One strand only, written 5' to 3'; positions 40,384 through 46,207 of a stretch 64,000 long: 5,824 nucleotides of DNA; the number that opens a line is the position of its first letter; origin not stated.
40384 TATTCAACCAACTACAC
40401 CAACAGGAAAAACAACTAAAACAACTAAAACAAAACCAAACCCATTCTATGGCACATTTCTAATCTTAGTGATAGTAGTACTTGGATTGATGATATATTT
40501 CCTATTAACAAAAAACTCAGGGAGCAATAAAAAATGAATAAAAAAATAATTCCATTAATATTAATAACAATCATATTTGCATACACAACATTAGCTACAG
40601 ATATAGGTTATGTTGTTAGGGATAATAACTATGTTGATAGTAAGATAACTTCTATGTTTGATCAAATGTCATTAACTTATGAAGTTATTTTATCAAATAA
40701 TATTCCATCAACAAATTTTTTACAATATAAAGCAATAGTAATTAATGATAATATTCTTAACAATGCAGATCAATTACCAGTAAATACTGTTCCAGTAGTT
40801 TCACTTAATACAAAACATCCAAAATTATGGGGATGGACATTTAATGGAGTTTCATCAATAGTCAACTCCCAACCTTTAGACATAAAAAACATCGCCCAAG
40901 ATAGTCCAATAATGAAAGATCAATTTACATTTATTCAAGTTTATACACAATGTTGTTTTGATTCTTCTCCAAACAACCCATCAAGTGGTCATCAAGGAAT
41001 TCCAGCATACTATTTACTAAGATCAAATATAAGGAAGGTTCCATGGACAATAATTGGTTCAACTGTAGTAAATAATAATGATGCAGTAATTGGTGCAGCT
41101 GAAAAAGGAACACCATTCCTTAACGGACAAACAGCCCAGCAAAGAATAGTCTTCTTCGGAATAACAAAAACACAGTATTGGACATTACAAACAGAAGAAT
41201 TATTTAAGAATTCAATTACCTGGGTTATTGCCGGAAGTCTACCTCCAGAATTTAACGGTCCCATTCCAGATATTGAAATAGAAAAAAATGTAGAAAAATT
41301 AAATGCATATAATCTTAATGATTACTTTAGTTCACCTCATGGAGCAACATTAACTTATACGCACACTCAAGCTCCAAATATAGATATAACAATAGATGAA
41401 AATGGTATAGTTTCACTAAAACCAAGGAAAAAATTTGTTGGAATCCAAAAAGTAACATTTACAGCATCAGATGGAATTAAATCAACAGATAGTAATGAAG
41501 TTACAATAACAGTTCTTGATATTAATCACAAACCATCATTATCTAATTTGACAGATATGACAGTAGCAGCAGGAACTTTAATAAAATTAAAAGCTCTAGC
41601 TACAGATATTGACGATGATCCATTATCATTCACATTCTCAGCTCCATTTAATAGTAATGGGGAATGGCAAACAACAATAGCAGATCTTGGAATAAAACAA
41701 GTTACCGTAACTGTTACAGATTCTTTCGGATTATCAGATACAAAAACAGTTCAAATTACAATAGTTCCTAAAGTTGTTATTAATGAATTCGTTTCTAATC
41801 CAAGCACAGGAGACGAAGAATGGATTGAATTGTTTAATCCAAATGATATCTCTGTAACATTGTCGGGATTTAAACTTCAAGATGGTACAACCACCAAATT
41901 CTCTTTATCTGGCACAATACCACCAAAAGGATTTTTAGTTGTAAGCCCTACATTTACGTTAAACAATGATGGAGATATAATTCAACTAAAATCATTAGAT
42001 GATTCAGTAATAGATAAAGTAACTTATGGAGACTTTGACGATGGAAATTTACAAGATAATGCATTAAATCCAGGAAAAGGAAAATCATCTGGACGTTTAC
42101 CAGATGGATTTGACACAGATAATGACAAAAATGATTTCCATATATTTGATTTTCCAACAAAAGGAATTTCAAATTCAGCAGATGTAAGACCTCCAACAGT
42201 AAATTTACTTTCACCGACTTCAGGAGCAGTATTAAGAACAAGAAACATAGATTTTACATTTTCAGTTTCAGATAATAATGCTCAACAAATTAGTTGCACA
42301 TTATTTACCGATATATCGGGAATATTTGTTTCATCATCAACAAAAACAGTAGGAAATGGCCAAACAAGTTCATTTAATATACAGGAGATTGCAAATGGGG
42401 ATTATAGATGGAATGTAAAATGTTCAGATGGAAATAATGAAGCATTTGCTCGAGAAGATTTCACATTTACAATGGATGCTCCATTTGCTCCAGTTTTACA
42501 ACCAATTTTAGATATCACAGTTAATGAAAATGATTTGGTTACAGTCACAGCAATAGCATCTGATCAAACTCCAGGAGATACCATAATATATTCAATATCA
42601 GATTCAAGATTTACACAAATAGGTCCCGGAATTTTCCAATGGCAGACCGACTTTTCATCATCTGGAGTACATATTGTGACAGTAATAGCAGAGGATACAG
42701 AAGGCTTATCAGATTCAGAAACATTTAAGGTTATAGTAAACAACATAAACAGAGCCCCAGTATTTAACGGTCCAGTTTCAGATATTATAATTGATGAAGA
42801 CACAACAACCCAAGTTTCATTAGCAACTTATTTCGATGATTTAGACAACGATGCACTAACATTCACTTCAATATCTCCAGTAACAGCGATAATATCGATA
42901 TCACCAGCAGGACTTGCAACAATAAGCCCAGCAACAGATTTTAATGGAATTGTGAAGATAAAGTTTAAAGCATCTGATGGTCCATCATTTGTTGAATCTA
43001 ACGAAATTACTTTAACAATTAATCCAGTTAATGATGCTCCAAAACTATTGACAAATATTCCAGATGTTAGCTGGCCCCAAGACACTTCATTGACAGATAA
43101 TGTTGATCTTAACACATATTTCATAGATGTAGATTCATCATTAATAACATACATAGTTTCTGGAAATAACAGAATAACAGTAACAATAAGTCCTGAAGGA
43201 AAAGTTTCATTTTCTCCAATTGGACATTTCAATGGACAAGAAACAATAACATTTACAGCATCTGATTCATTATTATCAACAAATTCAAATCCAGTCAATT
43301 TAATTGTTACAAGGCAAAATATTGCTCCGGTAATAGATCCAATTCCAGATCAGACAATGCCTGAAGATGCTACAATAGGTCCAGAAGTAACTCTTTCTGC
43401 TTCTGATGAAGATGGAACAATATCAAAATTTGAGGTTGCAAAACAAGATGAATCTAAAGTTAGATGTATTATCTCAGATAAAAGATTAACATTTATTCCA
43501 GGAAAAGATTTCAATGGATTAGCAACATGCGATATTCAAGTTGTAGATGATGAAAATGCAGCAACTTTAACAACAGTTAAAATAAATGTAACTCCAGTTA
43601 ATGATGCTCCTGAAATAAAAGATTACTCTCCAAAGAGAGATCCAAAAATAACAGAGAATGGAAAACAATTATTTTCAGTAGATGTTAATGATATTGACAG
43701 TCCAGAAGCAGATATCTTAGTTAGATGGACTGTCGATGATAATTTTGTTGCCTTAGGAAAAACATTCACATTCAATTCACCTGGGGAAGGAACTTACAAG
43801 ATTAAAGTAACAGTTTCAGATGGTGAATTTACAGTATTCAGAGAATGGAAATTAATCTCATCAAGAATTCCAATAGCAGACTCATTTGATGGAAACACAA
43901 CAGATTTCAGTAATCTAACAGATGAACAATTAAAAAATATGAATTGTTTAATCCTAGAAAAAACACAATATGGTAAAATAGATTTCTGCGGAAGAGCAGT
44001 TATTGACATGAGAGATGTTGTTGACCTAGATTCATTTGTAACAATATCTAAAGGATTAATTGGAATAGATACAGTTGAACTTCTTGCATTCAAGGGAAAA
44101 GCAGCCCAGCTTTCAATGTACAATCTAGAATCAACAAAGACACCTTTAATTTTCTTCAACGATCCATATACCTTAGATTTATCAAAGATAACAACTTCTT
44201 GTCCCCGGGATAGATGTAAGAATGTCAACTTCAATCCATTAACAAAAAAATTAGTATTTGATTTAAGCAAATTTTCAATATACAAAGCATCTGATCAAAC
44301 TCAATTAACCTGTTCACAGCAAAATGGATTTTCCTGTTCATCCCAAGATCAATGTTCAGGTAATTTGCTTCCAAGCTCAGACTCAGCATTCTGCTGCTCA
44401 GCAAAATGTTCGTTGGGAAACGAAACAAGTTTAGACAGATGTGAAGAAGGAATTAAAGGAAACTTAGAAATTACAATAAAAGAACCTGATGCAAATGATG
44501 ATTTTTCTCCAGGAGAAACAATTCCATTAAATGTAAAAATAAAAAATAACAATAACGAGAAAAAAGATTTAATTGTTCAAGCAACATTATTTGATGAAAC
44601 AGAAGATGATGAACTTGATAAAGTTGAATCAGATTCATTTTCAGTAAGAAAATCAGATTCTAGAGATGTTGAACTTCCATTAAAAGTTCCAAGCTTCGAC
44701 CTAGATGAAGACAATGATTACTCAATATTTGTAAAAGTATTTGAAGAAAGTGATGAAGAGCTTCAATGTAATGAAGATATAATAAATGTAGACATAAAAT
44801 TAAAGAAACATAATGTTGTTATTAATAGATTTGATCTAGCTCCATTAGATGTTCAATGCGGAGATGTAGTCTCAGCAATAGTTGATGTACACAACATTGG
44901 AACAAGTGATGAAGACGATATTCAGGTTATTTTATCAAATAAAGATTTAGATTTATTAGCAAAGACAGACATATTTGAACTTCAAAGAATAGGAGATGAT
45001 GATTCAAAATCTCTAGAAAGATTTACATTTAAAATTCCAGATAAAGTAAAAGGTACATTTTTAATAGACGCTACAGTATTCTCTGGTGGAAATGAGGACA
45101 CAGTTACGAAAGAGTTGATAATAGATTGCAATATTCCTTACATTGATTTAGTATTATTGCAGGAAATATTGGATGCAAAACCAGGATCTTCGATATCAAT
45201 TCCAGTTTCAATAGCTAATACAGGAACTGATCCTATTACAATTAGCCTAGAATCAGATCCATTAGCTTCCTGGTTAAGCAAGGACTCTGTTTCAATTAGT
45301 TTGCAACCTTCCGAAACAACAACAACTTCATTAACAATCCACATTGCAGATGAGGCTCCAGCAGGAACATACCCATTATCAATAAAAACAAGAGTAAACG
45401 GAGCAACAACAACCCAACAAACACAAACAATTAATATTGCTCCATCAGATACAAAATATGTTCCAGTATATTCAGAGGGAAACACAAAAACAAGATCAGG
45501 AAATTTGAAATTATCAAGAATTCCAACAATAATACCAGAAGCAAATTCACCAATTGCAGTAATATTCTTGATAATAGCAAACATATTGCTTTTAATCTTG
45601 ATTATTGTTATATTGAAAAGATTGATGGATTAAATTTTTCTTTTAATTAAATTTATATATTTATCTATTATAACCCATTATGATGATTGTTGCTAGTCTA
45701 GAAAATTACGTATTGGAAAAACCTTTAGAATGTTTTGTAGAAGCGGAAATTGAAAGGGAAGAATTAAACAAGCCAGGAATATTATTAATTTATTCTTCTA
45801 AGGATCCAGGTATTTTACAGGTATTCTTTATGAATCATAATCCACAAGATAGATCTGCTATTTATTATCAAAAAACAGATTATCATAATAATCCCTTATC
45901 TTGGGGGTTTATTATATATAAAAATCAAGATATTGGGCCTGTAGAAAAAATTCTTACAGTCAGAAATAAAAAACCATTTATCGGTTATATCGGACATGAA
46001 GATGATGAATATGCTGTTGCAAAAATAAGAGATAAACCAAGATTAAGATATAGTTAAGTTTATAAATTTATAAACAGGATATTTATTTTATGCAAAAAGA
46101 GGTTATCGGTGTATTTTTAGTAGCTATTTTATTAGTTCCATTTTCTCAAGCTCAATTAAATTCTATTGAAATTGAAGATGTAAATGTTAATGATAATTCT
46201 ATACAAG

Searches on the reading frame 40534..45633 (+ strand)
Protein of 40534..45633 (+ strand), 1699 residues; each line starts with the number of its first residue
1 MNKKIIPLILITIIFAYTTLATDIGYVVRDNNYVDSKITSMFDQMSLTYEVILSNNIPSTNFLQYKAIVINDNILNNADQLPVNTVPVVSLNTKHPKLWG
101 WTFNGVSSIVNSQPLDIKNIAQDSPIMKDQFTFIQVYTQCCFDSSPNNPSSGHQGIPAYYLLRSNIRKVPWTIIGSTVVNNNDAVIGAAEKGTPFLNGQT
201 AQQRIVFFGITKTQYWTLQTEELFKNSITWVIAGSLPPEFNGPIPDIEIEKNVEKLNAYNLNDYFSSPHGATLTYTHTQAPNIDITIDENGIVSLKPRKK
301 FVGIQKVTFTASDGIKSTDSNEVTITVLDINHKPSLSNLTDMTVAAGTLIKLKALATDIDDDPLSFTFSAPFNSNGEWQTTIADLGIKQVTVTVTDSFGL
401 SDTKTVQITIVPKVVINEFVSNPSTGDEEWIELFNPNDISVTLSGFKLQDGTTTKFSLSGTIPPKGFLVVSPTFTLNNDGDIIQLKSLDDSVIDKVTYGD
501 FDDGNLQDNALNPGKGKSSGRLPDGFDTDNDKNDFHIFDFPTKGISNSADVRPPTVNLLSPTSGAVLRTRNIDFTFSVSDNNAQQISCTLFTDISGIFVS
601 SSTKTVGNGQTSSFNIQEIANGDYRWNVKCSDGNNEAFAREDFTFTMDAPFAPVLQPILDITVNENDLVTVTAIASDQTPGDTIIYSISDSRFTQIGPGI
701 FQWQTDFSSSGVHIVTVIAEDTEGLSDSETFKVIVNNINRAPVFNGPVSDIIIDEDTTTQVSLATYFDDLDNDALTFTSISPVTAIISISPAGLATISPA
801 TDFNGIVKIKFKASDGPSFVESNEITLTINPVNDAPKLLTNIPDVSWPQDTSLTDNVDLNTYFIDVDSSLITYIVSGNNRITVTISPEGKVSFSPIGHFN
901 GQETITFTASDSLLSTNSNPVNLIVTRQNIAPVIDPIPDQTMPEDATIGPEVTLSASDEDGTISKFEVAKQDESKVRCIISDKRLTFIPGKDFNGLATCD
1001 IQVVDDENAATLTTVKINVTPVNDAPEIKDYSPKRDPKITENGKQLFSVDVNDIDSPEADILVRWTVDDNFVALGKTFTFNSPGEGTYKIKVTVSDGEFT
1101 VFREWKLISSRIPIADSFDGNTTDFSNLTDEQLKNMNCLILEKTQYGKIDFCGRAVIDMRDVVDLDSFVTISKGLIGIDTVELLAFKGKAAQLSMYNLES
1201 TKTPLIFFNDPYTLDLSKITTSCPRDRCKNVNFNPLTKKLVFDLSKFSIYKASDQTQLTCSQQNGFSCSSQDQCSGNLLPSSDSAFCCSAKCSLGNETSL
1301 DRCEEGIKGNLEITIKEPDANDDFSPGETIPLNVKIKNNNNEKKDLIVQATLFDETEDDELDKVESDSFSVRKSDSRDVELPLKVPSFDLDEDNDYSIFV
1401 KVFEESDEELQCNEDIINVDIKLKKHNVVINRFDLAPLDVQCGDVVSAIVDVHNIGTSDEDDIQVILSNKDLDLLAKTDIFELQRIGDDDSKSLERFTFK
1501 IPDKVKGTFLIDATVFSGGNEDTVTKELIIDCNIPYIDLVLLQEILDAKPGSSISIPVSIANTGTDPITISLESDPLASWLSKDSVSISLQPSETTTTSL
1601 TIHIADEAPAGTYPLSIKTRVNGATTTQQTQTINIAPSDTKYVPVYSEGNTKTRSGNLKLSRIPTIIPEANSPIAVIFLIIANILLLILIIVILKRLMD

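Call 3: search_protein_families(library=pfam, proteins=[window:40534-45633:+], max_evalue=0.1)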
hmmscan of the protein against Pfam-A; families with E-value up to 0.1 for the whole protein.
window:40534-45633:+ (1699 aa): 14 families
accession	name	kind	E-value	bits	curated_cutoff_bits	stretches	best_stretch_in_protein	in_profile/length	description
PF17963.7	Big_9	-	7.4e-38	129.8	23.6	6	262-326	26-89/89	Bacterial Ig domain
PF17892.7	Cadherin_5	-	7e-21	74.3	26.5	4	739-829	2-97/98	Cadherin-like domain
PF00932.25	LTD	-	1.2e-15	58.2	34.3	1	412-499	6-108/109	Lamin Tail Domain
PF17803.7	Cadherin_4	-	3.2e-11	44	25.1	4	824-893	2-71/71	Bacterial cadherin-like domain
PF18911.6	PKD_4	-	2.8e-07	30.9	27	1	331-410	1-85/85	PKD domain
PF10633.15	NPCBM_assoc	-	1.7e-05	25.3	24.4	1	1549-1620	2-76/78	NPCBM-associated, NEW3 domain of alpha-galactosidase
PF00801.26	PKD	-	5.7e-05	23.5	23.5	0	1046-1097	18-68/80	PKD domain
PF23619.1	Ig_VWA7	-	0.00012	22.7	27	1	1547-1612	11-76/104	VWA7 Ig-like domain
PF11614.14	FixG_C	-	0.00051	20.6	25.6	0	1559-1631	38-112/119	IG-like fold at C-terminal of FixG, putative oxidoreductase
PF19076.6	CshA_repeat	-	0.0014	19.7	27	0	882-904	59-81/103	Surface adhesin CshA repetitive domain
PF19077.6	Big_13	-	0.0032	18.4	27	0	572-648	27-101/102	Bacterial Ig-like domain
PF16820.11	PKD_3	-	0.06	13.6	26.3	0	1063-1095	35-67/68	PKD-like domain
PF02752.27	Arrestin_C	-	0.067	13.9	27.7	0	1323-1346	15-43/137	Arrestin (or S-antigen), C-terminal domain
PF17957.7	Big_7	-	0.069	14.2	24.1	1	554-584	1-30/70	Bacterial Ig domain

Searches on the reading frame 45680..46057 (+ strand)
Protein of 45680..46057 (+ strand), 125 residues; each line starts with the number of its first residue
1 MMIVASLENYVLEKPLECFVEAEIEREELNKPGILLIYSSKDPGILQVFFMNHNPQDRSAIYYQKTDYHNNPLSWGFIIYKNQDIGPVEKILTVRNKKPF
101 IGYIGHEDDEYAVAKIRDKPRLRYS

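Call 3: search_protein_families(library=pfam, proteins=[window:45680-46057:+], max_evalue=0.1)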
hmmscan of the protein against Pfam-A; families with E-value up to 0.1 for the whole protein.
window:45680-46057:+ (125 aa): 0 families

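Call 4: search_protein_families(library=ncbifam, proteins=[window:45680-46057:+], max_evalue=0.1)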
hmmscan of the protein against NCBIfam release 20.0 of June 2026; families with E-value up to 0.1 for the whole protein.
window:45680-46057:+ (125 aa): 0 families

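Call 74: find_homologous_proteins(query=A4, max_evalue=0.01)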
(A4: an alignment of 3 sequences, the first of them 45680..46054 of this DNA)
Query A4 (3 sequences) (125 aa, profile of the alignment): 6 proteins with E <= 0.01 among 86 candidates.
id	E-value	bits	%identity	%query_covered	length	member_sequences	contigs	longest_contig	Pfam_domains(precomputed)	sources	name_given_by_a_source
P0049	9.1e-66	237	75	95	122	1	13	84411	-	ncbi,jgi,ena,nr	ncbi:MAG TPA: hypothetical protein VJJ23_00325 [Candidatus Nanoarchaeia archaeon]|nr:hypothetical pr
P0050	1.3e-65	237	100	100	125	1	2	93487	-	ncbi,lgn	-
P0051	1.7e-56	208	80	99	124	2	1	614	-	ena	-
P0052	6.5e-46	173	36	86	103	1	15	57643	-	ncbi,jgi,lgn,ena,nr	ncbi:MAG TPA: hypothetical protein VJJ23_03805 [Candidatus Nanoarchaeia archaeon]|nr:hypothetical pr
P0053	3.2e-31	126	34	83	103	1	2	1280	-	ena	-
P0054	1.8e-29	120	49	91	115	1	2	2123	-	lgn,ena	-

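Call 75: find_encoding_contigs(protein=P0054, flank=3000, max_places=2)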
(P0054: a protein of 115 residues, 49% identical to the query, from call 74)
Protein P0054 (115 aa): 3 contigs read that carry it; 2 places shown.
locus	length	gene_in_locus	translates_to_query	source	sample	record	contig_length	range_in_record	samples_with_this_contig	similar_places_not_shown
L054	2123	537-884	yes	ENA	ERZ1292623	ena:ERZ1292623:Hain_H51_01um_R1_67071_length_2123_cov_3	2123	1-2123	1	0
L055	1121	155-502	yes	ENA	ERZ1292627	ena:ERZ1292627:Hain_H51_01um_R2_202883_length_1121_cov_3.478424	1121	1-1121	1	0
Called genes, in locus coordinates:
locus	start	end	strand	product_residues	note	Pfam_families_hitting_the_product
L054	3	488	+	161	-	?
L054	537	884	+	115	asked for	-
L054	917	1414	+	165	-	-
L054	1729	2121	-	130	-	?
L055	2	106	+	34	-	?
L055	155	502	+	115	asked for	-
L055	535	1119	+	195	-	?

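Call 76: find_encoding_contigs(protein=P0050, flank=2000, max_places=2)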
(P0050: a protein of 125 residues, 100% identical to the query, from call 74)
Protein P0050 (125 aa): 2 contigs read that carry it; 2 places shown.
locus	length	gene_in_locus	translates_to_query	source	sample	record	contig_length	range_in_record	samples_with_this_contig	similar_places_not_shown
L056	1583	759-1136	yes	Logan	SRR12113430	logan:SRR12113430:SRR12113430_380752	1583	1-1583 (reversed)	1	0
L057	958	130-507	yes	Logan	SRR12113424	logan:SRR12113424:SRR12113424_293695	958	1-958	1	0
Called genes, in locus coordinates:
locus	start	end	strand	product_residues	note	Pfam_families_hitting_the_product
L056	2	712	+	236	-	?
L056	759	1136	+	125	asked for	-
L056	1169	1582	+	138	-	?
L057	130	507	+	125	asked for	-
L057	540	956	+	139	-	?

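Call 91: search_solved_structures(query=A4, max_evalue=10)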
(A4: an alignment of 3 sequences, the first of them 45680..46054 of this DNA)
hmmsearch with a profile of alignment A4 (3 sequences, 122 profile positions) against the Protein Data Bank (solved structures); distinct sequences matched with E-value up to 10: 2.
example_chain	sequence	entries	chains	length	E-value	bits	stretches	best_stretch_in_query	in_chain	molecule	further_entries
3rbs_A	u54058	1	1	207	0.15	15.5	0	37-105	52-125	Myomesin-1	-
1sql_A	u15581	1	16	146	0.88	13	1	8-51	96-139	dihydroneopterin aldolase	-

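Call 94: search_protein_families(library=padloc, proteins=[window:45680-46054:+], max_evalue=0.1)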
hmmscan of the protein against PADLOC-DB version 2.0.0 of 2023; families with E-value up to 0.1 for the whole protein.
window:45680-46054:+ (125 aa): 0 families

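Call 95: search_protein_families(library=phrogs, proteins=[window:45680-46054:+], max_evalue=0.1)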
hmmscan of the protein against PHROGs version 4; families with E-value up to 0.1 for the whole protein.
window:45680-46054:+ (125 aa): 0 families
